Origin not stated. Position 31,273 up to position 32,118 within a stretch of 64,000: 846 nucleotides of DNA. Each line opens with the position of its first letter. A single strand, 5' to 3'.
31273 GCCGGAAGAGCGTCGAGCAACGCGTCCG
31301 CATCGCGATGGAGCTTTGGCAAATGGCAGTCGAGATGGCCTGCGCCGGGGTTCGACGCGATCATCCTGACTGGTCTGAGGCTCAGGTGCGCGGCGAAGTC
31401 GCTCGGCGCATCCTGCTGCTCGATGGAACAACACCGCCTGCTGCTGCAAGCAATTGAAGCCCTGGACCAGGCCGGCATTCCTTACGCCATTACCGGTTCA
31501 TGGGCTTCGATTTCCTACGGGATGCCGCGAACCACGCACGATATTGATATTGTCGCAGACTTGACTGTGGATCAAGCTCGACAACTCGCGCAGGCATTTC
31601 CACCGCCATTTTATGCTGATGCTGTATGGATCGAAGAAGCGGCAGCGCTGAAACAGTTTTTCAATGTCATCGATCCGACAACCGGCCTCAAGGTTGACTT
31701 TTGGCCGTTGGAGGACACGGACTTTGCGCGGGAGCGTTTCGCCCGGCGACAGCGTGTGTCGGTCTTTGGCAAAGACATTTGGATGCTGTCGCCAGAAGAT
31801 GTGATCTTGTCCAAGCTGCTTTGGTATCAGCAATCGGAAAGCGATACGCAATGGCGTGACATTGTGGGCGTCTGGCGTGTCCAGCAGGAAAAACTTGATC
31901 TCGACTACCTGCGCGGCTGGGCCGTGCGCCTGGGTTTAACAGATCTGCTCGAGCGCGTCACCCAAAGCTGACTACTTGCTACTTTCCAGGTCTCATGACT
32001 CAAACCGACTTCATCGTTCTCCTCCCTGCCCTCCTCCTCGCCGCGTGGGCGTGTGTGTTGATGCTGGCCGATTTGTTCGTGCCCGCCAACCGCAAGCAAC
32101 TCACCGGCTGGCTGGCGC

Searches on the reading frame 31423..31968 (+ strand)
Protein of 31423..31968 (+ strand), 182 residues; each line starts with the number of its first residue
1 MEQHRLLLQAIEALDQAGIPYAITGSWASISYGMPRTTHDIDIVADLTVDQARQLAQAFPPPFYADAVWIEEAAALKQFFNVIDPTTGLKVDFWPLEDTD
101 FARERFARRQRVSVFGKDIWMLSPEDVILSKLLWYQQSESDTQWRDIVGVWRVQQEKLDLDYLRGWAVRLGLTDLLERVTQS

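Call 5: search_protein_families(library=pfam, proteins=[window:31423-31968:+], max_evalue=1)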
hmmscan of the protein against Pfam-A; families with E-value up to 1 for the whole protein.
window:31423-31968:+ (182 aa): 4 families
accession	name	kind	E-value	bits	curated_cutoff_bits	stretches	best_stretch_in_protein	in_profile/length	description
PF10706.15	Aminoglyc_resit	-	1.3e-05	25.8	21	1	7-58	2-53/149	Aminoglycoside-2''-adenylyltransferase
PF19502.5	DUF6036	-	3.5e-05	24.1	23.6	1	23-144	24-114/164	Nucleotidyltransferase of unknown function (DUF6036)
PF09970.15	DUF2204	-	0.0014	18.8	20.3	1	6-151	4-148/181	Nucleotidyl transferase of unknown function (DUF2204)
PF14907.12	NTP_transf_5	-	0.016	15.3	31.2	1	99-178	155-239/249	Uncharacterised nucleotidyltransferase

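Call 6: search_protein_families(library=ncbifam, proteins=[window:31423-31968:+], max_evalue=1)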
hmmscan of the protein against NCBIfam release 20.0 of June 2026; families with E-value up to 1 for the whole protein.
window:31423-31968:+ (182 aa): 0 families

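Call 7: search_protein_families(library=padloc, proteins=[window:31423-31968:+], max_evalue=1)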
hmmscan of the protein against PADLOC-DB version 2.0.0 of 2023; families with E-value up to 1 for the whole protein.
window:31423-31968:+ (182 aa): 0 families

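Call 8: search_solved_structures(query=window:31423-31968:+, max_evalue=10, show_alignments=3)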
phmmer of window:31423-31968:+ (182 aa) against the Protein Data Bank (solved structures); distinct sequences matched with E-value up to 10: 9.
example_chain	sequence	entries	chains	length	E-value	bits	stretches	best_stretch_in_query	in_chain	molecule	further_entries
4rhe_A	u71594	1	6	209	0.17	14.9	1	82-121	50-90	3-octaprenyl-4-hydroxybenzoate carboxy-lyase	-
4rhf_A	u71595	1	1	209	0.45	13.5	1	83-121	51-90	3-octaprenyl-4-hydroxybenzoate carboxy-lyase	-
6jhv_A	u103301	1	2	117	0.45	13.5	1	73-120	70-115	AcrIIC3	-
6jhw_A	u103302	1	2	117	0.45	13.5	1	73-120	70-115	AcrIIC3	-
6je4_I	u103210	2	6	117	0.45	13.5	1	73-120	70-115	AcrIIC3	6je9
6j9n_B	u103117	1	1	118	0.46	13.4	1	73-120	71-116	AcrIIC3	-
4hx0_A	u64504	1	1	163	1.2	12.1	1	5-47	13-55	Putative nucleotidyltransferase TM1012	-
2fcl_A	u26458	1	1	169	1.3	12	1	5-47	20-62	hypothetical protein TM1012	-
2ewr_A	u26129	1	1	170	1.3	12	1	5-47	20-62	hypothetical protein TM1012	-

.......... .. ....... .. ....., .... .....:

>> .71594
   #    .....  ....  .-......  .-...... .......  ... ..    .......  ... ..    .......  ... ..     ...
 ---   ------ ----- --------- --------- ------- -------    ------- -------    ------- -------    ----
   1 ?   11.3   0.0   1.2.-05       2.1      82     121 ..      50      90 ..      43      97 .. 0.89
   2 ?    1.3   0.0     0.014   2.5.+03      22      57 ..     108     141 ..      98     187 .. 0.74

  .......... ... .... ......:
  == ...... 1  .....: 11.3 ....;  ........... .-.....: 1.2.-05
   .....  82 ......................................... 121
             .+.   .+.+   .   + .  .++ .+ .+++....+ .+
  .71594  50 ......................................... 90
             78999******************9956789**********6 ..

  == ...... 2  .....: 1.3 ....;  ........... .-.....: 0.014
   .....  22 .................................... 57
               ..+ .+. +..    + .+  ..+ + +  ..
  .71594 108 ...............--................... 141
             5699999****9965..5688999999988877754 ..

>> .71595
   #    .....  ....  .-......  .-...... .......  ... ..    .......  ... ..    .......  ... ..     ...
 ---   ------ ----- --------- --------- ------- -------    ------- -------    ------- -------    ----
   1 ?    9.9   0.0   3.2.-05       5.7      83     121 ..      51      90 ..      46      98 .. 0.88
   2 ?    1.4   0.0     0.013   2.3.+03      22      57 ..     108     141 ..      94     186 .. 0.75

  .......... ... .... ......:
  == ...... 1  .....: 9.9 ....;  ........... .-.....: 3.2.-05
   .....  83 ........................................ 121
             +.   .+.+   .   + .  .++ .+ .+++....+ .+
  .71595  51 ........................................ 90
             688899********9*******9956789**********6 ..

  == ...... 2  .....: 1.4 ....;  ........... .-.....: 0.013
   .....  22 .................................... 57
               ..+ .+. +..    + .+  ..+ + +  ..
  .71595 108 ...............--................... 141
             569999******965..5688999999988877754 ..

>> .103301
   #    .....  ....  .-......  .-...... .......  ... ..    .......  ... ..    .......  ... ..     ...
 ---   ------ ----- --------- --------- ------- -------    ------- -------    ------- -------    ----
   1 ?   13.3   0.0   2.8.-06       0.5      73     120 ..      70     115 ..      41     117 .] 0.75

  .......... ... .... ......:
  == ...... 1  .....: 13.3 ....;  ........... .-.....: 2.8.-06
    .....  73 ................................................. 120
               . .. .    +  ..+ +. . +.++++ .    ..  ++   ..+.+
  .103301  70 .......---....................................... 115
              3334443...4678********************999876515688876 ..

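Call 10: find_homologous_proteins(query=window:31423-31968:+)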
Query window:31423-31968:+ (182 aa): 121 proteins with E <= 0.001 among 245 candidates; the best 120 are listed.
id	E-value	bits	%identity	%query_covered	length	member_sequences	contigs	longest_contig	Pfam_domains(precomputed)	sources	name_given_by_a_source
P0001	9.4e-117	405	100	100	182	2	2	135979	PF10706.16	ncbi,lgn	-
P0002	5.8e-91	321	76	100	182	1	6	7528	-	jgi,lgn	jgi:hypothetical protein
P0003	2.1e-88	313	74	100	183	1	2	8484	PF10706.16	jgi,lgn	jgi:hypothetical protein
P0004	1.4e-77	278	66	100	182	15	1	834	-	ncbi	-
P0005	2.9e-77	277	67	100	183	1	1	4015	-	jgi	jgi:hypothetical protein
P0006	7.7e-77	275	64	100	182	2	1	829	-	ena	-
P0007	2.5e-75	270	64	100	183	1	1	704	-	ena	-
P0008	2.3e-74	267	61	99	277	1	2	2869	PF18993.7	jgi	jgi:hypothetical protein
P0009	4.2e-74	266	62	100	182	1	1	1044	-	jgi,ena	-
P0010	6.8e-74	266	62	100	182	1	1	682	-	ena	-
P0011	4.6e-73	263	61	99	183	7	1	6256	-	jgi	jgi:hypothetical protein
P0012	7.2e-73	262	64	99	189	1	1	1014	-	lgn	-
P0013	9.2e-73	262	62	99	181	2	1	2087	-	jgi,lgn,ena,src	-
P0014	3.8e-72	260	62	100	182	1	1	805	-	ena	-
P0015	1.4e-71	258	63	98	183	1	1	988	-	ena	-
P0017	5.4e-71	256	62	99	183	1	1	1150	PF10706.16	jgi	jgi:hypothetical protein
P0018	5.2e-70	253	61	100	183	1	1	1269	PF10706.16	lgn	-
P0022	1.4e-69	252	59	99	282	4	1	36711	PF18993.7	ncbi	-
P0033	1.7e-67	245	59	99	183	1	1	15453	-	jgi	jgi:hypothetical protein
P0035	4.5e-67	243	57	100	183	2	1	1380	PF10706.16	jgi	jgi:hypothetical protein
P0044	3.9e-65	237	58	100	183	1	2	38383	PF10706.16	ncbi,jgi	jgi:hypothetical protein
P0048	1.5e-62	229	58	100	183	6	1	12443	PF10706.16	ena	-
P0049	1.3e-61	226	53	100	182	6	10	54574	PF10706.16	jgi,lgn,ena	jgi:hypothetical protein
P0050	6.1e-60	220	56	98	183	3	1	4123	PF10706.16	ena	-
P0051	3.0e-59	218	51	98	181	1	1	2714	PF10706.16,PF19502.6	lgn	-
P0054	1.2e-52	196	52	100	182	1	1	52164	-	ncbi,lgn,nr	ncbi:MAG: hypothetical protein HY868_12975 [Chloroflexi bacterium]|nr:hypothetical protein [Chlorofl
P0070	7.2e-49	184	49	99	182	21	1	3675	PF19502.6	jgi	-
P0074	3.8e-48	182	61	73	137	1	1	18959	-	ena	-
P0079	2.1e-47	179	49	98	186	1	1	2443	PF19502.6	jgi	jgi:hypothetical protein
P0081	1.2e-46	177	45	99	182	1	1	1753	PF19502.6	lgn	-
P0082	2.4e-46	176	45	99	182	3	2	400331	PF19502.6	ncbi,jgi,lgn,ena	-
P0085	8.8e-46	174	47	97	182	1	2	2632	PF19502.6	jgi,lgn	jgi:hypothetical protein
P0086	1.0e-45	174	46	98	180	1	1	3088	PF19502.6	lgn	-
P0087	1.1e-45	174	46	96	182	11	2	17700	PF19502.6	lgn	-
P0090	2.6e-44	169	45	99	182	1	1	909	PF19502.6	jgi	-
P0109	7.3e-31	125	43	95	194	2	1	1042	PF08843.18,PF19502.6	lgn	-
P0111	9.5e-30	122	40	95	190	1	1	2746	PF08843.18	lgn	-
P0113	1.1e-25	108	39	99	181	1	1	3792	PF08843.18,PF19502.6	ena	-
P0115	6.0e-25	106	39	99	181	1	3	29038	PF08843.18,PF19502.6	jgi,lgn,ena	-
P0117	1.5e-23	102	39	95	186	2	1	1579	PF08843.18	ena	-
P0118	1.2e-21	95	40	92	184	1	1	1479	PF08843.18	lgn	-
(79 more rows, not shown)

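Call 18: search_solved_structures(query=A1, max_evalue=10, show_alignments=4)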
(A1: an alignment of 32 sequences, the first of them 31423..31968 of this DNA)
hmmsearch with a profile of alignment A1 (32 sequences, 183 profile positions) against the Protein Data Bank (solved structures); distinct sequences matched with E-value up to 10: 8.
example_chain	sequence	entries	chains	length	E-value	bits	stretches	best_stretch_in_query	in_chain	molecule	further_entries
5uvd_A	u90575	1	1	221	9.8e-10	41.5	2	4-60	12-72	Nucleotidyltransferase-like protein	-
8an4_A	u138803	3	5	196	7.3e-08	35.4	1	4-76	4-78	Bacterial toxin | Nucleotidyl transferase AbiEii/AbiGii toxin family protein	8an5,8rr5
4hx0_A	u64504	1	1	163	0.00014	24.8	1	5-62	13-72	Putative nucleotidyltransferase TM1012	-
2fcl_A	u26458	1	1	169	0.00015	24.6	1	5-62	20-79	hypothetical protein TM1012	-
2ewr_A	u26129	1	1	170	0.00015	24.6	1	5-62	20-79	hypothetical protein TM1012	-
4fo1_A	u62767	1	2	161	0.16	14.8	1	5-70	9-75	Lincosamide resistance protein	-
4wh5_A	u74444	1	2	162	0.16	14.8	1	5-70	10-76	Lincosamide resistance protein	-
6uzi_A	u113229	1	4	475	0.43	13.4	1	11-55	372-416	Dihydrolipoyl dehydrogenase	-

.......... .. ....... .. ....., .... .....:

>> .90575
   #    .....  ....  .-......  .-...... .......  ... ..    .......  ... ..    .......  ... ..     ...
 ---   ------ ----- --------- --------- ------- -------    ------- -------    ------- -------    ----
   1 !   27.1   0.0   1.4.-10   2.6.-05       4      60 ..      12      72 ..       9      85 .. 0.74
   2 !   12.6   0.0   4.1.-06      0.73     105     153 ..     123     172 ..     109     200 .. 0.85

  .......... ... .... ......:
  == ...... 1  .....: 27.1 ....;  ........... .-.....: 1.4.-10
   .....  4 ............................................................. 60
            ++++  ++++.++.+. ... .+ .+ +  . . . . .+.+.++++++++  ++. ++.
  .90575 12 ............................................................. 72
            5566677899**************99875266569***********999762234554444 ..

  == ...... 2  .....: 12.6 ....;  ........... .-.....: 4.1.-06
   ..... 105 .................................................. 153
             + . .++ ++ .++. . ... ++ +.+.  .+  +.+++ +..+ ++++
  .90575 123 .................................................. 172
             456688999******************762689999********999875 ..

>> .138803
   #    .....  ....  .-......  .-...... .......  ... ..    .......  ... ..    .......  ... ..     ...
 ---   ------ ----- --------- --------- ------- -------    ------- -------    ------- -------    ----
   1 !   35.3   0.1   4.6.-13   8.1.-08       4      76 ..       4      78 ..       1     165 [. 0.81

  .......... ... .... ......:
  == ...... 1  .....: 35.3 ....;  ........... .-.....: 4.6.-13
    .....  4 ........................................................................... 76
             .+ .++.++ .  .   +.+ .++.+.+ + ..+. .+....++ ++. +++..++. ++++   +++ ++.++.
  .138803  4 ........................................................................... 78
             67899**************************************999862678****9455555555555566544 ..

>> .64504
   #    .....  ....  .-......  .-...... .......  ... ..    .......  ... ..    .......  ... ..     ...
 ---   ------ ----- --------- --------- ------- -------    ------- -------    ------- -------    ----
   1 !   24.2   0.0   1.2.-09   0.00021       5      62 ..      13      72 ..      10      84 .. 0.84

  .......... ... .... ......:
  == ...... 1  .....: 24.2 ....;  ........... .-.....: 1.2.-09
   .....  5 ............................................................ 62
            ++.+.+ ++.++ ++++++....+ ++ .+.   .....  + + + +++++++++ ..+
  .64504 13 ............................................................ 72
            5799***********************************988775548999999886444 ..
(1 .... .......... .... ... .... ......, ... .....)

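Call 20: find_encoding_contigs(protein=P0001, flank=6000, max_places=4)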
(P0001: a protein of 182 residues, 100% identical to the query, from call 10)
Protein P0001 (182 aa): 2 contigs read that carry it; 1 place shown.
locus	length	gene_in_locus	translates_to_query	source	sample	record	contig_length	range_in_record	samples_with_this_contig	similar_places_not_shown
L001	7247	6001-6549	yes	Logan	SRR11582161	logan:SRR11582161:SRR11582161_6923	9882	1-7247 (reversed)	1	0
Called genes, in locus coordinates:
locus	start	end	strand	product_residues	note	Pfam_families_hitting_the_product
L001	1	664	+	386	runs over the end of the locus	PF00146:NADHdh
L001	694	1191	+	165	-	PF17179:Fer4_22 (faint), PF13183:Fer4_8 (faint), PF13534:Fer4_17 (faint), PF13237:Fer4_10, PF00037:Fer4 (weak), PF12838:Fer4_7, PF13187:Fer4_9, PF00037:Fer4, +6 more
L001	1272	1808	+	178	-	PF00499:Oxidored_q3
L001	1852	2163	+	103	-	PF00420:Oxidored_q2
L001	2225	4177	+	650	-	PF00662:Proton_antipo_N, PF00361:Proton_antipo_M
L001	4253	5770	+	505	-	PF00361:Proton_antipo_M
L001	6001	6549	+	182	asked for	PF10706:Aminoglyc_resit (weak)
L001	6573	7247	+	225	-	?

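Call 21: find_encoding_contigs(protein=P0002, flank=6000, max_places=6)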
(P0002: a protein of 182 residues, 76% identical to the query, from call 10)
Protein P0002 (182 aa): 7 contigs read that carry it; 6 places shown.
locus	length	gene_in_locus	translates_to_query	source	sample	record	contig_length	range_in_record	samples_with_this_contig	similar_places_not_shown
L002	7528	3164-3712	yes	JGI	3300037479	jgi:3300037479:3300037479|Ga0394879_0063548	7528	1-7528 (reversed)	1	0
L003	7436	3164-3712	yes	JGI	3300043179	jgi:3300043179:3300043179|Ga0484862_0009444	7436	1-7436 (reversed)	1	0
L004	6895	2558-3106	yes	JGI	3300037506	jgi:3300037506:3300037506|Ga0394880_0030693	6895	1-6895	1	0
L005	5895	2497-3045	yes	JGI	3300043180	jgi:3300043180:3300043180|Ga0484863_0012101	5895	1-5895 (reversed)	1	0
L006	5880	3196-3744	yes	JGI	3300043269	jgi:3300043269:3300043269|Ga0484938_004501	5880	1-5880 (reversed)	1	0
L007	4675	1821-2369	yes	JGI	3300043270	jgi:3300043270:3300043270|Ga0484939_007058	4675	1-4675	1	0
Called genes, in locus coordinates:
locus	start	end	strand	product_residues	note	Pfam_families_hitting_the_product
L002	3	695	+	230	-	?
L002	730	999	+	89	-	-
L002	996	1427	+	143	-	PF20126:TumE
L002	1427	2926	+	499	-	PF00361:Proton_antipo_M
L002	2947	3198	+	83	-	PF18993:Rv0078B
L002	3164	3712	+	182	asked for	-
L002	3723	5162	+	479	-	PF00361:Proton_antipo_M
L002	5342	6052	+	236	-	PF04298:Zn_peptidase_2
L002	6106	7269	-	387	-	PF18915:DUF5667, PF18914:DUF5666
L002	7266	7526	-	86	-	?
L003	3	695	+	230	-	?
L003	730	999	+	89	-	-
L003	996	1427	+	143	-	PF20126:TumE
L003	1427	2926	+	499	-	PF00361:Proton_antipo_M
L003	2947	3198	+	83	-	PF18993:Rv0078B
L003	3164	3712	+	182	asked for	-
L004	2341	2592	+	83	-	PF18993:Rv0078B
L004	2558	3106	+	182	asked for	-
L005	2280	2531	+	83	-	PF18993:Rv0078B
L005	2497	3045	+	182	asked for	-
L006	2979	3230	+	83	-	PF18993:Rv0078B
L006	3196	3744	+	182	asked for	-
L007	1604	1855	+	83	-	PF18993:Rv0078B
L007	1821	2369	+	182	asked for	-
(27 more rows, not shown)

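Call 23: find_related_loci(query=A1, collection=genome_contigs, flank=8000)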
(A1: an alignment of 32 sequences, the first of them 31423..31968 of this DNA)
Query A1 (182 aa) in genome_contigs; peptide patterns used: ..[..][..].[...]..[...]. (x = any residue, [..] = any of these).
599 stretches matched a pattern (row limit reached: there are more); 585 encode a relative of the query (tblastn E <= 1e-3); the best 80 are kept; 80 distinct loci.
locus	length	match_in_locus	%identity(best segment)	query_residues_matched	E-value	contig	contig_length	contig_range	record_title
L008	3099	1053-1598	58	1-182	9e-69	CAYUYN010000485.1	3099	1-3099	MAG TPA_asm: uncultured Anaerolineales bacterium isolate SRP136066_co1_412 genome assembly, contig: NODE_65667_length_30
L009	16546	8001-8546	50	1-182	8e-55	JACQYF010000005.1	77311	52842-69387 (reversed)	MAG: Chloroflexi bacterium isolate NC_groundwater_1534_Pr4_S-0.65um_60_13 SR1-18-Sp65_coassembly_scaffold_58505, whole g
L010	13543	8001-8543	44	1-181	5e-48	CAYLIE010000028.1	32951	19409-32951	MAG TPA_asm: uncultured Anaerolineales bacterium isolate binchicken_co294_77 genome assembly, contig: NODE_1781_length_3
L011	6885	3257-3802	44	1-181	7e-46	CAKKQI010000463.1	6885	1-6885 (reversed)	Candidatus Brocadiaceae bacterium isolate Hainich-H41-bin252-1 genome assembly, contig: H41-bin252_1_Hain_H41_02um_R2_10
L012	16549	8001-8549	45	1-181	5e-45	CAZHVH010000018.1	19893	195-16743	MAG TPA_asm: uncultured bacterium isolate binchicken_co6_520 genome assembly, contig: NODE_2684_length_19893_cov_14.5538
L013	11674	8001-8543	45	1-181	2e-44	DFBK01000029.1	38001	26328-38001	MAG TPA_asm: Anaerolineales bacterium UBA3082 UBA3082_contig_17775, whole genome shotgun sequence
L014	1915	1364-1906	45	1-181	8e-45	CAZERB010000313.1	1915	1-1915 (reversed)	MAG TPA_asm: uncultured Anaerolineales bacterium isolate binchicken_co395_1 genome assembly, contig: NODE_57308_length_1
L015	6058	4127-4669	45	1-181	5e-44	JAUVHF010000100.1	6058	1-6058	MAG: Anaerolineales bacterium isolate CSMAG_395 CSMAG_395_k141_490891_length_6058_cov_13.9517, whole genome shotgun sequ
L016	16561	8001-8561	42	1-181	4e-43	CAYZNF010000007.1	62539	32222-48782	MAG TPA_asm: uncultured Candidatus Saccharibacteria bacterium isolate binchicken_co110_377 genome assembly, contig: NODE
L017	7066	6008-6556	42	1-182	4e-42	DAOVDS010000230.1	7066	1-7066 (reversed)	MAG TPA_asm: bacterium isolate CSMAG_1063 CSMAG_1063_k141_3328122_length_7066_cov_21.0000, whole genome shotgun sequence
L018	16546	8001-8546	43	1-182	1e-41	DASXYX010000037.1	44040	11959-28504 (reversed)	MAG TPA_asm: Verrucomicrobiia bacterium isolate SMAG_U4836 k141_1896246, whole genome shotgun sequence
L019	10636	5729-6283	45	2-181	2e-41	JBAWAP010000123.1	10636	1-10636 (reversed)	MAG: Anaerolineae bacterium isolate MFD04381_ilm_asm_bin11 k127_71771, whole genome shotgun sequence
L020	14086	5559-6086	44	7-181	3e-41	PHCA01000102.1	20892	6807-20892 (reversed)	MAG: Chloroflexi bacterium HGW-Chloroflexi-1 bjp_ig2158_scaffold_4326, whole genome shotgun sequence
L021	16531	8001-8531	44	3-179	1e-40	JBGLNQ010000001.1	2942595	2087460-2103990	MAG: Sedimentisphaerales bacterium isolate PPR_0495 PPR_0495.fa_scaffold_69929, whole genome shotgun sequence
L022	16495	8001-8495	45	18-181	8e-41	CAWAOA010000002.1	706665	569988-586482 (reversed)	MAG: uncultured Chloroflexia bacterium isolate MFD03899.bin.2.51 genome assembly, contig: contig_15660, whole genome sho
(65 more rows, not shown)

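Call 28: find_encoding_contigs(protein=P0022, flank=5000, max_places=2)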
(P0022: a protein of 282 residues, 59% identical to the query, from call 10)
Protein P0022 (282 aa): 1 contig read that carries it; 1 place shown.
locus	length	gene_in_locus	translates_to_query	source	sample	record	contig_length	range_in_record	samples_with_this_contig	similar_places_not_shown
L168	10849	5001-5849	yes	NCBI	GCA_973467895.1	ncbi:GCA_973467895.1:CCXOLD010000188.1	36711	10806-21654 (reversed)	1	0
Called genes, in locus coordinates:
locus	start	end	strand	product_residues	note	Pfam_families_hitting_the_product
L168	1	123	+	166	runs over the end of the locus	PF17179:Fer4_22 (faint), PF13534:Fer4_17 (faint), PF14697:Fer4_21 (faint), PF13237:Fer4_10, PF00037:Fer4 (weak), PF12838:Fer4_7, PF13187:Fer4_9, PF00037:Fer4, +6 more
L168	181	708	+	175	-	PF00499:Oxidored_q3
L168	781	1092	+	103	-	PF00420:Oxidored_q2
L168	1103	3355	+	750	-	PF00662:Proton_antipo_N, PF00361:Proton_antipo_M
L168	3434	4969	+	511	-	PF00361:Proton_antipo_M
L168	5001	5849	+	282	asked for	PF18993:Rv0078B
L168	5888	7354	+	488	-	PF00361:Proton_antipo_M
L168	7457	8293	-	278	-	PF13369:Transglut_core2, PF13371:TPR_9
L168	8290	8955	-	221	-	PF01476:LysM, PF23462:LysM3_NFP (weak), PF01476:LysM, PF23473:LysM3_LYK4_5 (weak)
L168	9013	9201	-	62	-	PF04945:YHS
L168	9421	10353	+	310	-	PF01209:Ubie_methyltran, PF13489:Methyltransf_23, PF08241:Methyltransf_11, PF08242:Methyltransf_12, PF13649:Methyltransf_25, PF13847:Methyltransf_31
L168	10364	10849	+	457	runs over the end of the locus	PF00919:UPF0004, PF04055:Radical_SAM, PF01938:TRAM (weak)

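Call 29: find_encoding_contigs(protein=P0044, flank=5000, max_places=2)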
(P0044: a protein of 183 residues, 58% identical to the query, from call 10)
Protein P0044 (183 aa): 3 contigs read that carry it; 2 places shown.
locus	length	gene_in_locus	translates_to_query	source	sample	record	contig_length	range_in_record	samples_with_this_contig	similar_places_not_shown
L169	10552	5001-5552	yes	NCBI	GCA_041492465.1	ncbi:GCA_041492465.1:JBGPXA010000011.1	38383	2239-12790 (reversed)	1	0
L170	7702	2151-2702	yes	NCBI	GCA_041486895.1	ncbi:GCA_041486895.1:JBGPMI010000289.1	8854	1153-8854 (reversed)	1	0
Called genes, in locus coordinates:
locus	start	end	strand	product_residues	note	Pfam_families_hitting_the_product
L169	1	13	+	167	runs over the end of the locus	PF17179:Fer4_22 (faint), PF13183:Fer4_8 (faint), PF13534:Fer4_17 (faint), PF13237:Fer4_10, PF00037:Fer4 (weak), PF12838:Fer4_7, PF13187:Fer4_9, PF00037:Fer4, +6 more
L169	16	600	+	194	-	PF00499:Oxidored_q3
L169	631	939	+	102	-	PF00420:Oxidored_q2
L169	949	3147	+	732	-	PF00662:Proton_antipo_N, PF00361:Proton_antipo_M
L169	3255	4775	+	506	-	PF00361:Proton_antipo_M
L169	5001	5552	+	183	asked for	PF10706:Aminoglyc_resit (weak)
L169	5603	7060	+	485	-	PF00361:Proton_antipo_M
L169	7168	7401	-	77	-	PF09723:Zn_ribbon_8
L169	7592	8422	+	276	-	PF13489:Methyltransf_23, PF01209:Ubie_methyltran, PF01728:FtsJ (weak), PF02353:CMAS, PF13847:Methyltransf_31, PF08241:Methyltransf_11, PF08242:Methyltransf_12, PF13649:Methyltransf_25, +3 more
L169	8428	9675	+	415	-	PF07690:MFS_1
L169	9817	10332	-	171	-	-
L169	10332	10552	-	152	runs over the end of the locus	-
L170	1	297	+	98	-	?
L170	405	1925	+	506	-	PF00361:Proton_antipo_M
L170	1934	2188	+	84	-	PF18993:Rv0078B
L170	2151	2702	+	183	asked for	PF10706:Aminoglyc_resit (weak)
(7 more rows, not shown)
